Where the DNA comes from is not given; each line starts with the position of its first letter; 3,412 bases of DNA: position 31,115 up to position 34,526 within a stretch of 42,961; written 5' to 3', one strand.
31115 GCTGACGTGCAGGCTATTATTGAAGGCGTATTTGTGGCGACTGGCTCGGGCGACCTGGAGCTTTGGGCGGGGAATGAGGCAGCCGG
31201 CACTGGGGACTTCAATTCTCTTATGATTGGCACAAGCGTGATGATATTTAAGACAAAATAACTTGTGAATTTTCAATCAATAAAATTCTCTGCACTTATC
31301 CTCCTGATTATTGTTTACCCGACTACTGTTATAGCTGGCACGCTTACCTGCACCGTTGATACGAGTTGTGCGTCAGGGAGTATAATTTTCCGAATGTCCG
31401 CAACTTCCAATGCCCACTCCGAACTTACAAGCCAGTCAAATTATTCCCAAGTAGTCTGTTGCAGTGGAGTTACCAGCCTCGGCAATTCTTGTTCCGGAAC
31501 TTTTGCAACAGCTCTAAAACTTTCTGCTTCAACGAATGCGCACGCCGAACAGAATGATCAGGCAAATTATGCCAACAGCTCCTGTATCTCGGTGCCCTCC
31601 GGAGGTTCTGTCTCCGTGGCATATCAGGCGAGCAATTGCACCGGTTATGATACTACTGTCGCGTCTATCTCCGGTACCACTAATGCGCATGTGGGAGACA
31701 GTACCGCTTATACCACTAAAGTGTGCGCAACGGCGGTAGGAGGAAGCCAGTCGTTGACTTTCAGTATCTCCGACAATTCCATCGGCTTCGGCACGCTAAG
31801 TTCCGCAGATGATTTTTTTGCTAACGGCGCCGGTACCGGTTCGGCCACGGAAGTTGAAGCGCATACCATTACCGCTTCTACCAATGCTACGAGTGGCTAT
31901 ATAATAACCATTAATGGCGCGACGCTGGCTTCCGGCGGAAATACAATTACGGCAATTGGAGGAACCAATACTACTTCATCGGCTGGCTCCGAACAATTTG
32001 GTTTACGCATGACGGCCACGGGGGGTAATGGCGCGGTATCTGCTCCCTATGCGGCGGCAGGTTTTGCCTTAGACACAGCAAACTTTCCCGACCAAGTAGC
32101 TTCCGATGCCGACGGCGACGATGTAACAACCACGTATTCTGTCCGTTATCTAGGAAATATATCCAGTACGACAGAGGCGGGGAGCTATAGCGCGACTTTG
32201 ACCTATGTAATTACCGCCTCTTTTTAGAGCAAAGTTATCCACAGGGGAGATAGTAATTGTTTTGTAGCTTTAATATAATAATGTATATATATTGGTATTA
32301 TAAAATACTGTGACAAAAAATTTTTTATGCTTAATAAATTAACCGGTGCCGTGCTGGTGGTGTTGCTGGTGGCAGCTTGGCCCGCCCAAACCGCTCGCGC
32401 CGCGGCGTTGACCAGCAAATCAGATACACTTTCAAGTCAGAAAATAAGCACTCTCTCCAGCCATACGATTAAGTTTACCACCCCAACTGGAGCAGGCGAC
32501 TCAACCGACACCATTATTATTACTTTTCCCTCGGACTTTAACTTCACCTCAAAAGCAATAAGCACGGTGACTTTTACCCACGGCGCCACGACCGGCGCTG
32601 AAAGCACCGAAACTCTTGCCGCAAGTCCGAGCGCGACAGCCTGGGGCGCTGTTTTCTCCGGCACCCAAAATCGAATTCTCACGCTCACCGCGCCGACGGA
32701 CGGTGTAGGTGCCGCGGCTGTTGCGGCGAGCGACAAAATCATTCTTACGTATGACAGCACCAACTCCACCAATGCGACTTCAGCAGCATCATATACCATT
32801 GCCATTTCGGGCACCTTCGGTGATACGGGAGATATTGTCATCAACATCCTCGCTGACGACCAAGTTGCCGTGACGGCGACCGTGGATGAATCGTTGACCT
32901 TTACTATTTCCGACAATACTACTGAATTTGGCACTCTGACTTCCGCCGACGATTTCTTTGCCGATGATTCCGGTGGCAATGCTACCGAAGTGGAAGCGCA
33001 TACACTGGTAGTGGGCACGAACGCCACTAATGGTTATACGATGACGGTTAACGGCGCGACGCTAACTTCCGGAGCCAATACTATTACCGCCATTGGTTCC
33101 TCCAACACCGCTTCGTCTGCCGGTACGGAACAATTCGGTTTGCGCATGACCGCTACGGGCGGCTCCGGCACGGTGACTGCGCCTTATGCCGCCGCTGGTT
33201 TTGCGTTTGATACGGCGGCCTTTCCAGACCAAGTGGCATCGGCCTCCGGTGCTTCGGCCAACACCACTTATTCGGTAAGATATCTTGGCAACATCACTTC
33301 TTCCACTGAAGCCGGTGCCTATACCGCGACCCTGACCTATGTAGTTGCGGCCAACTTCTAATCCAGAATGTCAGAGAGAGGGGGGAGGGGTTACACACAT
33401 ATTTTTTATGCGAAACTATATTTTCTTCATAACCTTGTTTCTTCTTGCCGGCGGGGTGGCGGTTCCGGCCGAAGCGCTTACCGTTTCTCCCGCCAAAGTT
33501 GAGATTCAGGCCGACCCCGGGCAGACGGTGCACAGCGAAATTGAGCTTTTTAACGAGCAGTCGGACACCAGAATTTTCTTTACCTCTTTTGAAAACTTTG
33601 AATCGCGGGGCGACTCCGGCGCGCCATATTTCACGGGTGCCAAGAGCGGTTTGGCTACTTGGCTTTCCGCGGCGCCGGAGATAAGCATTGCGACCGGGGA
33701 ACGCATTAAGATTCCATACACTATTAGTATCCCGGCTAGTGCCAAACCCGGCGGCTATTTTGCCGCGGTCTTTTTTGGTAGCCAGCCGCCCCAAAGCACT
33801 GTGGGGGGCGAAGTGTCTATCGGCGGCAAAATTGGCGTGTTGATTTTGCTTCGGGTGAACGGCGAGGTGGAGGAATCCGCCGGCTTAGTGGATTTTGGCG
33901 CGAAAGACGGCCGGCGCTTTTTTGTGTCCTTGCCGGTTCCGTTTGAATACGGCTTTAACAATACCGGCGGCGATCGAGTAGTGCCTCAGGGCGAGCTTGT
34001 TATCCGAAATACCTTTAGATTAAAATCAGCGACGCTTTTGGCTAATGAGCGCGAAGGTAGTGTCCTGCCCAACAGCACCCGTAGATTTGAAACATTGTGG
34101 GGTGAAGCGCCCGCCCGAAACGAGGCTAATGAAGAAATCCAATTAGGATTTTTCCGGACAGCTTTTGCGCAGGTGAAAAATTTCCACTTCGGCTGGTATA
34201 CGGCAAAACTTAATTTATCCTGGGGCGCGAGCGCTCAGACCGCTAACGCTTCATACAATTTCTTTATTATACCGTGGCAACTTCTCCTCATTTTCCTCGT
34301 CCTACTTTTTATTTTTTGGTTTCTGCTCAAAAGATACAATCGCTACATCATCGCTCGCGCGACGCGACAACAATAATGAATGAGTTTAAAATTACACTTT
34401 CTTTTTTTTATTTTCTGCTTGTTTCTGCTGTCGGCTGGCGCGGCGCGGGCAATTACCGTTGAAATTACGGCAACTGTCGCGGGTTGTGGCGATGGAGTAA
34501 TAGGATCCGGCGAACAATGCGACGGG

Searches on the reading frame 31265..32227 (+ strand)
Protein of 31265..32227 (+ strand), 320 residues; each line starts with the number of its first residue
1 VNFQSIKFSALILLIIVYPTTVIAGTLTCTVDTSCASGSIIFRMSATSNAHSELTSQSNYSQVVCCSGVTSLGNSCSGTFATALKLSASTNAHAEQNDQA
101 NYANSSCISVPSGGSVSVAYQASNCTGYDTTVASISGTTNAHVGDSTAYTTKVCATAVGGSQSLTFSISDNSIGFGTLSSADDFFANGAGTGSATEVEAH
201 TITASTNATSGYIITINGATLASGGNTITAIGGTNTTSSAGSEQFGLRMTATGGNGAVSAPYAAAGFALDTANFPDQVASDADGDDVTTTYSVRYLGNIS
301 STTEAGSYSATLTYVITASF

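Call 3: search_protein_families(library=pfam, proteins=[window:31265-32227:+], max_evalue=1)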
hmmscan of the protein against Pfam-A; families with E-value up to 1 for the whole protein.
window:31265-32227:+ (320 aa): 0 families

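Call 65: search_protein_families(library=ncbifam, proteins=[window:31265-32227:+], max_evalue=1)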
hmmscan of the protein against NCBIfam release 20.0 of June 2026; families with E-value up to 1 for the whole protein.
window:31265-32227:+ (320 aa): 2 families
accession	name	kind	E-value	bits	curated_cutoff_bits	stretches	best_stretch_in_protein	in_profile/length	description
NF058581.1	CPR_Pam_pilin_C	domain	5.1e-23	81.8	55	1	188-320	9-148/148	Pam pilus system pilin subunit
NF058579.1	CPR_pilus_PamT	equivalog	1e-06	28.4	240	1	82-320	12-241/241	CPR-type pilus protein PamT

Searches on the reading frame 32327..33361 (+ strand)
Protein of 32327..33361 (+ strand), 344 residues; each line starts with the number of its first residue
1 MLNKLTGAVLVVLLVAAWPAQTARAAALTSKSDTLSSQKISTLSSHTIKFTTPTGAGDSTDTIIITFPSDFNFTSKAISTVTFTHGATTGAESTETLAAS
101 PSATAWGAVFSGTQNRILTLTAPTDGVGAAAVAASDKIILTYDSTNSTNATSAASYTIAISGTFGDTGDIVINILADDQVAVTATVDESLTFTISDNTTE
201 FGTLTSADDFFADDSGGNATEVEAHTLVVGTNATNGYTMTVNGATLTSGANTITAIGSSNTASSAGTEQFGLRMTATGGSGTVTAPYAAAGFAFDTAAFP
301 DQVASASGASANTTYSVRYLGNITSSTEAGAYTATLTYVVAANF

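Call 3: search_protein_families(library=pfam, proteins=[window:32327-33361:+], max_evalue=1)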
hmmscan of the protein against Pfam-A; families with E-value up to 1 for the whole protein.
window:32327-33361:+ (344 aa): 0 families

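Call 40: search_protein_families(library=pfam, alignment_id=A5, max_evalue=0.1)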
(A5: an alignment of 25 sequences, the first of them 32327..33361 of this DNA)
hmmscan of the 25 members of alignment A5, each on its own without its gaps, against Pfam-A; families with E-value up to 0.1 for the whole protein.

A. member 1, window:32327-33361:+ (344 aa): 0 families

B. families by the number of members that match (of 25 scanned): 3 families
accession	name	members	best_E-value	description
PF07495.19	Y_Y_Y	2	0.014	Y_Y_Y domain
PF14478.12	DUF4430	1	0.015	Domain of unknown function (DUF4430)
PF24269.1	DUF7467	1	0.047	Domain of unknown function (DUF7467)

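Call 42: search_solved_structures(query=A5, max_evalue=5, show_alignments=1)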
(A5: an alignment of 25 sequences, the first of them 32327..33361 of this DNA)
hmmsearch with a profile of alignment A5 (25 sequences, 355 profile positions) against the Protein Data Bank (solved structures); distinct sequences matched with E-value up to 5: 1.
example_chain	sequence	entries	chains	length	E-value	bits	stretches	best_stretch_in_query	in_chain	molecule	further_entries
1hfo_A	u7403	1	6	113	0.48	12.7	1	175-216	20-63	MIGRATION INHIBITORY FACTOR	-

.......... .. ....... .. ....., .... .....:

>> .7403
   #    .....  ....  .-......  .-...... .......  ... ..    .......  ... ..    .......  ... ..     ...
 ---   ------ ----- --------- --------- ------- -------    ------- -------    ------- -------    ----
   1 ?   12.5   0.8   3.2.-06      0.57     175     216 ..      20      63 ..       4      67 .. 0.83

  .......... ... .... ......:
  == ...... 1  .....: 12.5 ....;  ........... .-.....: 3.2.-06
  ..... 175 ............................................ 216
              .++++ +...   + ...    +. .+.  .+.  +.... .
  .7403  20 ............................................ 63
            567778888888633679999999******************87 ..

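Call 56: search_protein_representatives(protein=window:32327-33361:+)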
Query: 344 residues. Proteins with E-value up to 0.001 (for the whole library): 1084; up to 1e-10: 585; up to 1e-30: 172. The best 150 are listed.
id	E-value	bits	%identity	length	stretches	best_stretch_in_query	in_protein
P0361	1.9e-119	414.9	70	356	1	22-344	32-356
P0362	5.7e-98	344.4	61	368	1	10-344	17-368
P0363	5.2e-81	288.8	71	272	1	48-263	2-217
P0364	3.9e-80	285.9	55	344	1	12-344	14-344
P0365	4.1e-78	279.3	54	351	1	9-344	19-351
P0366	3.9e-76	272.8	54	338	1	20-344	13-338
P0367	8.2e-76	271.7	52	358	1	13-342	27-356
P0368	8.3e-76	271.7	53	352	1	7-344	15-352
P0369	5.1e-75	269.1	55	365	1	11-344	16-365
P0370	1.3e-72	261.3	51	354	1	18-344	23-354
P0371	7.1e-72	258.8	70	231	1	15-220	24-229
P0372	1.0e-71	258.2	50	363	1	9-343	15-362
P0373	1.9e-69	250.9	52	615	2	25-173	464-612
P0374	5.7e-68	246.0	47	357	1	11-344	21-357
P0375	8.7e-66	238.8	63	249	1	115-344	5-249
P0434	4.5e-44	167.5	54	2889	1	146-344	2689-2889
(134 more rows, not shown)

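Call 65: search_protein_families(library=ncbifam, proteins=[window:32327-33361:+], max_evalue=1)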
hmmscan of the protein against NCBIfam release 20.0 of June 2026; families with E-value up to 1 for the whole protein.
window:32327-33361:+ (344 aa): 2 families
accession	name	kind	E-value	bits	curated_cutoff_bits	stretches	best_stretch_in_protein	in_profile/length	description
NF058581.1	CPR_Pam_pilin_C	domain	3.4e-22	79.1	55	1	219-344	15-148/148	Pam pilus system pilin subunit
NF058579.1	CPR_pilus_PamT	equivalog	6.5e-09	35.5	240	1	179-344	74-241/241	CPR-type pilus protein PamT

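Call 69: predict_structure(alignment_id=A6)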
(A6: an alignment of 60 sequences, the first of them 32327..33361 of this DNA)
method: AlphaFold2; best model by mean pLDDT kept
length: 344 residues; sequences in the alignment: 60
mean_pLDDT: 94.3   pTM: 0.69
mean pLDDT of the five models: 94.3, 94.1, 93.4, 92.4, 91.7
residues with pLDDT >= 90: 303; 70-90: 30; 50-70: 10; < 50: 1
segments of 3 or more residues with pLDDT < 50: none
pLDDT, mean of each block of 10 residues (from residue 1): 61 75 91 98 98 95 98 97 96 95 96 98 80 96 98 98 97 95 89 97 97 95 98 98 97 97 98 98 96 95 98 98 98 98 93
secondary structure, 60 per line:
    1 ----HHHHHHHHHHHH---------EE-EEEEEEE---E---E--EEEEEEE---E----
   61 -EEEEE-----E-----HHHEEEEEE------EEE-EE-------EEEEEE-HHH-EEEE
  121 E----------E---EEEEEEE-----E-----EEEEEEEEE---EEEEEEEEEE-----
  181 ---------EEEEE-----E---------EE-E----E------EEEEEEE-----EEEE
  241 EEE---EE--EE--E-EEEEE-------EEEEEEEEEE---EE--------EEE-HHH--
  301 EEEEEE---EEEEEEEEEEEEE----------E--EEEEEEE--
elements in order: H5-16 E29-35 E46-52 E62-66 E81-86 E93-95 E106-111 E117-121 E136-142 E154-162 E166-175 E190-194 E225-231 E237-243 E257-261 E269-278 E292-294 E301-306 E310-322 E336-342

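Call 75: fold_search(model_id=the predicted structure, library=pdb)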
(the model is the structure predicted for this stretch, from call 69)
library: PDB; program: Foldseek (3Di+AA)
matches with E <= 10: 1190; with E <= 0.001: 36
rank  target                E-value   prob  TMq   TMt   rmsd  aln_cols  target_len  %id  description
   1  5wtb_B                1.0e-06  1.00  0.25  0.27  29.4       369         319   10  Complex Structure of Staphylococcus aureus SdrE with human complement factor H (released 2017-07-19)
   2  2vr3_A                1.8e-06  1.00  0.23  0.25  27.3       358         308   12  Structural and Biochemical Characterization of Fibrinogen binding to ClfA from Staphylocccus aureus (released 2009-05-19)
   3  4b5z                  2.1e-06  1.00  0.25  0.27  27.7       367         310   11  Structure of the apo-rFnBPA(189-505) from Staphylococcus aureus (released 2013-10-09)
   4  8t2v_A                3.0e-06  1.00  0.22  0.09  19.6       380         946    8  Cryo-EM Structures of Full-length Integrin alphaIIbbeta3 in Native Lipids (released 2023-07-26)
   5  8xen_A                7.6e-06  1.00  0.22  0.10  20.2       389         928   10  Cryo-EM structure of integrin ITGAV/ITGB3 complex, conformation 4 (released 2024-12-18)
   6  4f24                  8.0e-06  1.00  0.24  0.25  28.6       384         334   12  Crystal structures reveal the multi-ligand binding mechanism of the Staphylococcus aureus ClfB (released 2012-08-08)
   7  3fcs_A                1.2e-05  1.00  0.25  0.11  18.6       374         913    8  Structure of complete ectodomain of integrin aIIBb3 (released 2009-01-20)
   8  6avu_A                1.3e-05  1.00  0.23  0.10  16.1       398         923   10  Human alpha-V beta-3 Integrin (open conformation) in complex with the therapeutic antibody LM609 (released 2017-11-01)
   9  4f20_A                1.6e-05  1.00  0.23  0.24  30.4       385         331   11  Crystal structures reveal the multi-ligand binding mechanism of the Staphylococcus aureus ClfB (released 2012-08-08)
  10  3fcs_C                1.7e-05  1.00  0.24  0.11  19.4       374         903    8  Structure of complete ectodomain of integrin aIIBb3 (released 2009-01-20)
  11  8xez_A                1.9e-05  0.99  0.21  0.09  20.1       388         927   10  Cryo-EM structure of integrin ITGAV/ITGB3 complex, conformation 5 (released 2024-12-18)
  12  4f27_A                2.3e-05  1.00  0.25  0.25  26.9       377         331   12  Crystal structures reveal the multi-ligand binding mechanism of the Staphylococcus aureus ClfB (released 2012-08-08)
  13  4f1z_A                2.6e-05  1.00  0.24  0.25  28.2       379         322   11  Crystal structures reveal the multi-ligand binding mechanism of the Staphylococcus aureus ClfB (released 2012-08-08)
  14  1r19_C                3.2e-05  0.99  0.21  0.24  27.7       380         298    7  Crystal Structure Analysis of S.epidermidis adhesin SdrG binding to Fibrinogen (Apo structure) (released 2003-10-28)
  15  5fx8_U                5.7e-05  0.99  0.25  0.27  28.1       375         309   10  Complete structure of manganese lipoxygenase of Gaeumannomyces graminis and partial structure of zonadhesin of Komagat (released 2016-06-22)
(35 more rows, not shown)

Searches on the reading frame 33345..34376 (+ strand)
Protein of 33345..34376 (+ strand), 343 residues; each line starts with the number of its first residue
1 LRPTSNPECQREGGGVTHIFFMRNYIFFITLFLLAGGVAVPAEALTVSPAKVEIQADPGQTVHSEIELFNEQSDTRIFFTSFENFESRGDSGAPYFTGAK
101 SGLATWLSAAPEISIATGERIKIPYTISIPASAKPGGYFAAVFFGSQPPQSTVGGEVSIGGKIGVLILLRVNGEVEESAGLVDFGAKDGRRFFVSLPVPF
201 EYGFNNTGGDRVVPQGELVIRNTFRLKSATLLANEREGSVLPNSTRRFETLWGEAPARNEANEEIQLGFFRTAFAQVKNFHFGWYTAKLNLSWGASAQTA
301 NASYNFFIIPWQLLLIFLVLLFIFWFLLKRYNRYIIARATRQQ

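Call 3: search_protein_families(library=pfam, proteins=[window:33345-34376:+], max_evalue=1)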
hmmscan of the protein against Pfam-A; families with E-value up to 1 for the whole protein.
window:33345-34376:+ (343 aa): 0 families

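Call 39: search_protein_families(library=pfam, alignment_id=A4, max_evalue=0.1)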
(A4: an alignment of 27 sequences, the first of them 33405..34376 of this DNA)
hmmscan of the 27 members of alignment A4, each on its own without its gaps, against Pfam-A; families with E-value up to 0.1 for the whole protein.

A. member 1, window:33405-34376:+ (323 aa): 0 families

B. families by the number of members that match (of 27 scanned): 13 families
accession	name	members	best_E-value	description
PF06030.18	WxLIP_PGBD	16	7.4e-05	WxL Interacting Protein, peptidoglycan binding domain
PF06280.18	fn3_5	4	0.0047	Fn3-like domain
PF10633.15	NPCBM_assoc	4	0.0074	NPCBM-associated, NEW3 domain of alpha-galactosidase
PF01757.29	Acyl_transf_3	2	0.012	Acyltransferase domain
PF07070.16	Spo0M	2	0.043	SpoOM protein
PF23619.1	Ig_VWA7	2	0.067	VWA7 Ig-like domain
PF21145.3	C4_MG1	1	0.0011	Complement C4, MG1 domain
PF03018.19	Dirigent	1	0.019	Dirigent-like protein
PF13567.11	DUF4131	1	0.032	Domain of unknown function (DUF4131)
PF01987.23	AIM24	1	0.043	Mitochondrial biogenesis AIM24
PF23408.1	TMEM126_like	1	0.055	TMEM126-like protein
PF12729.13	4HB_MCP_1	1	0.077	Four helix bundle sensory module for signal transduction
PF13860.13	FlgD_ig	1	0.08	FlgD Ig-like domain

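Call 41: search_solved_structures(query=A4, max_evalue=5, show_alignments=1)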
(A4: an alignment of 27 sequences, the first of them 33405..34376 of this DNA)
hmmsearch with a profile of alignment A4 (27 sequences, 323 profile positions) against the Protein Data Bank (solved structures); distinct sequences matched with E-value up to 5: 3.
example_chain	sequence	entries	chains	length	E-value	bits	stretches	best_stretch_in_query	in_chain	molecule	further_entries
6a69_B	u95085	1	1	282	0.2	13.6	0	78-135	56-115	Neuroplastin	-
9gsd_B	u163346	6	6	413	0.56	12.1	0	87-135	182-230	Neuroplastin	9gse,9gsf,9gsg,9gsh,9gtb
4jvp_A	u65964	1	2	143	1.5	10.7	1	47-99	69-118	Anti-HCV E2 alpaca nanobody D03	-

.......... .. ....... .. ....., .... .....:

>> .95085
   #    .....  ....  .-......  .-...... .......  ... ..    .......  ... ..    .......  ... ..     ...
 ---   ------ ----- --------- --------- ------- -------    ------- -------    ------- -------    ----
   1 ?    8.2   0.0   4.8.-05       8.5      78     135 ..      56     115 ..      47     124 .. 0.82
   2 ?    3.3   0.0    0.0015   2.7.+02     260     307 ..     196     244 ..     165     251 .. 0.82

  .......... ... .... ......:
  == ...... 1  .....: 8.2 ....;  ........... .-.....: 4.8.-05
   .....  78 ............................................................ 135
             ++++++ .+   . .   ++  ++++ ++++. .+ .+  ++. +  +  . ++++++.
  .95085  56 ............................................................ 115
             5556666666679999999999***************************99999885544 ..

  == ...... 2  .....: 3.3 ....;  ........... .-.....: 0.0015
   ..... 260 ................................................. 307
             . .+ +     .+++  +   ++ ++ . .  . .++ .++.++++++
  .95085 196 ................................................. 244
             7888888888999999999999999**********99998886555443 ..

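Call 65: search_protein_families(library=ncbifam, proteins=[window:33405-34376:+], max_evalue=1)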
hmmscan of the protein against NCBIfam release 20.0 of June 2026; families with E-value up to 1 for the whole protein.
window:33405-34376:+ (323 aa): 1 family
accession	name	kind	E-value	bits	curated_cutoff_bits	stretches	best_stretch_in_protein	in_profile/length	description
NF053815.1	teico_TcaA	equivalog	0.24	10.1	550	1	288-312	52-76/463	membrane-associated protein TcaA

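Call 74: search_protein_families(library=ncbifam, alignment_id=A4, max_evalue=0.01)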
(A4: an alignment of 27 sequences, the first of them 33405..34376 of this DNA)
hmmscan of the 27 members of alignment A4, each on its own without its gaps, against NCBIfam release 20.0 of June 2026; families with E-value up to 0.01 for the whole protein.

A. member 1, window:33405-34376:+ (323 aa): 0 families

B. families by the number of members that match (of 27 scanned): 4 families
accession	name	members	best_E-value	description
TIGR01451.2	B_ant_repeat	1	0.00016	DUF11 type repeat protein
NF040843.1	SE2200_fam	1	0.0025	SE2200 family small protein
NF033506.0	PACE-CTERM-PROT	1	0.0028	putative S-layer protein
NF007679.0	PRK10354.1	1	0.0037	RNA chaperone/antiterminator CspA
